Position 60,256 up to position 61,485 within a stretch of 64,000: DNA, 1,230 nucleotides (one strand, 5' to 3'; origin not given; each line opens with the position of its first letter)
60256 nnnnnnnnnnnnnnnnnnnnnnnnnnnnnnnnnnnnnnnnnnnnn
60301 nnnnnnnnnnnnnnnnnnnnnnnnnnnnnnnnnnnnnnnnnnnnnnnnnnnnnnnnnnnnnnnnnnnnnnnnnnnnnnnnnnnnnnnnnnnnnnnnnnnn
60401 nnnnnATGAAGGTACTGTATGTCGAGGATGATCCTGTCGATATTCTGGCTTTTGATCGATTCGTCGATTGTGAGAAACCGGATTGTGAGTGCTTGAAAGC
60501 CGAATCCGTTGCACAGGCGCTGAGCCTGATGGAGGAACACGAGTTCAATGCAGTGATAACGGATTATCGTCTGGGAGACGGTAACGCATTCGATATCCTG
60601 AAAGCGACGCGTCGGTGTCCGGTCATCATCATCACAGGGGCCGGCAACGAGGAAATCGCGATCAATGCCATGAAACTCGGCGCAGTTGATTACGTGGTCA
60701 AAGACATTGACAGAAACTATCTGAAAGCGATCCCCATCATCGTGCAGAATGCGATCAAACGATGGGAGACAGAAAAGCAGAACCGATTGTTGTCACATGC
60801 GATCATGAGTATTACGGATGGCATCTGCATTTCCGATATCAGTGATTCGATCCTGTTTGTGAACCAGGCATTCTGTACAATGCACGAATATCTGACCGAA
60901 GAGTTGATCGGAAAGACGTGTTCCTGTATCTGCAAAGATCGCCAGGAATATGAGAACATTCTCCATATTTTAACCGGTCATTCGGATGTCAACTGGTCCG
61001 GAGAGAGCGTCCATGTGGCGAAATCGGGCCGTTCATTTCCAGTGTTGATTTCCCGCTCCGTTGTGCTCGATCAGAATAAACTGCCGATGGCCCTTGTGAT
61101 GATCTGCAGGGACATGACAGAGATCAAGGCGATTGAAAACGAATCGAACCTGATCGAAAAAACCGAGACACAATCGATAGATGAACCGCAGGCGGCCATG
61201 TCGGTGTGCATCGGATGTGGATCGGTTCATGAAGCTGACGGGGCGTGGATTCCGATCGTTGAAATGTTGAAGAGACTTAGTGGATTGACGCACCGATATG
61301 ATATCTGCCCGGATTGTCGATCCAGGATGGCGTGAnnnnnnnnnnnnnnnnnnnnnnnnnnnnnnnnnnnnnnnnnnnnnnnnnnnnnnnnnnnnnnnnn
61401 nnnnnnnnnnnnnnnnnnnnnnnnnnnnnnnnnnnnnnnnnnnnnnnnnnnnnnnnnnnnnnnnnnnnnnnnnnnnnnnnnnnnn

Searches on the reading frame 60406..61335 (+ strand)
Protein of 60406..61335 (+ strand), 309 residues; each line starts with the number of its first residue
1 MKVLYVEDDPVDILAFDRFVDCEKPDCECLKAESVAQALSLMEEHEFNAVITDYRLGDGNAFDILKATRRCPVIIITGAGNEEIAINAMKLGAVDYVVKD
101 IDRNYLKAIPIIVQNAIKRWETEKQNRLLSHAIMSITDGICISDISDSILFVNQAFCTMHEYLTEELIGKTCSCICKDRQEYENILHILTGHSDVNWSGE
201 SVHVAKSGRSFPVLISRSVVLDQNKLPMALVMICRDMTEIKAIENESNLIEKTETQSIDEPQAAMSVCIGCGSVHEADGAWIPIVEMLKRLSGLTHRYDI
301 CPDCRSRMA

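Call 78: find_encoding_contigs(protein=window:60406-61335:+, flank=10000, max_places=10)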
Protein window:60406-61335:+ (309 aa): 2 contigs read that carry it; 1 place shown.
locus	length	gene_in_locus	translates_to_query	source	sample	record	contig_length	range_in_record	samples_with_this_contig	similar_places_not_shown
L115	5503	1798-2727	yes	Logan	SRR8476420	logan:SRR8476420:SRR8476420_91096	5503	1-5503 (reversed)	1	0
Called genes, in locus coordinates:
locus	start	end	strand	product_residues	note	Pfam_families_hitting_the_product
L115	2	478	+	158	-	?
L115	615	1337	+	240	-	PF02518:HATPase_c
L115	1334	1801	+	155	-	PF00072:Response_reg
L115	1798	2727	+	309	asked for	PF00072:Response_reg, PF00989:PAS, PF13426:PAS_9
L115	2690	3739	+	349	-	PF00512:HisKA, PF02518:HATPase_c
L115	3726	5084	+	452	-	PF00072:Response_reg, PF00158:Sigma54_activat, PF14532:Sigma54_activ_2, PF07728:AAA_5, PF00004:AAA (weak), PF25601:AAA_lid_14, PF02954:HTH_8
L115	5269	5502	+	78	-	?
